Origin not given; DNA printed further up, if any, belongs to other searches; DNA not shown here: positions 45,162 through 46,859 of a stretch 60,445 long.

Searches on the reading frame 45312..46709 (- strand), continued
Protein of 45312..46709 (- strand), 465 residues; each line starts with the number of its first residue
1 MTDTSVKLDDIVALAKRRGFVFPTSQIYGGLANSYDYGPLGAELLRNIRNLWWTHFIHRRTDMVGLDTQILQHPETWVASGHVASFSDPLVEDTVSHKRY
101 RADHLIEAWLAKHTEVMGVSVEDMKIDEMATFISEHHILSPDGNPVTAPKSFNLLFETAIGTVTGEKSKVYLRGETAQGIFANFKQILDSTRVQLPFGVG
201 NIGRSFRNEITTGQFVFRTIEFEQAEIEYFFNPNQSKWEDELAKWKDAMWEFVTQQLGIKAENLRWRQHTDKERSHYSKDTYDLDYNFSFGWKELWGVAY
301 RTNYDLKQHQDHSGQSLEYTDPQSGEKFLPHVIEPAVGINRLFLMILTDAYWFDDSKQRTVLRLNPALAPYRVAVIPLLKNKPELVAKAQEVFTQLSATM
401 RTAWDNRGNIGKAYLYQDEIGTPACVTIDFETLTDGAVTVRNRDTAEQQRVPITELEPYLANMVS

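Call 69: find_encoding_contigs(protein=P0007, flank=800, max_places=1)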
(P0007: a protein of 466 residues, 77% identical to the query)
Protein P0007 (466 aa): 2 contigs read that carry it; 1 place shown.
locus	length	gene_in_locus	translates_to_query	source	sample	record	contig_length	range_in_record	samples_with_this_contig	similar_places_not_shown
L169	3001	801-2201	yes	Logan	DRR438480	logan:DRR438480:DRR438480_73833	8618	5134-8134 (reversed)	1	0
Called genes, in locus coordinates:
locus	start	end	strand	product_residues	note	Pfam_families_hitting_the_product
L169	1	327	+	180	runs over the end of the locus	PF11967:RecO_N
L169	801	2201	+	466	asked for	PF28494:GlyRS_ins_1 (faint), PF00587:tRNA-synt_2b (weak), PF03129:HGTP_anticodon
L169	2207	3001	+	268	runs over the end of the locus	-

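Call 81: search_protein_families(library=pfam, proteins=[window:45312-46709:-], max_evalue=0.01)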
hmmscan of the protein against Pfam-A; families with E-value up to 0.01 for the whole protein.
window:45312-46709:- (465 aa): 2 families
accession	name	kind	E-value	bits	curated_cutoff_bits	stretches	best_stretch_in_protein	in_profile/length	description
PF03129.25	HGTP_anticodon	-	3.6e-19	69.2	21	1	373-461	2-92/94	Anticodon binding domain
PF00587.30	tRNA-synt_2b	-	1.4e-06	29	29.3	1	167-347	8-176/179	tRNA synthetase class II core domain (G, H, P, S and T)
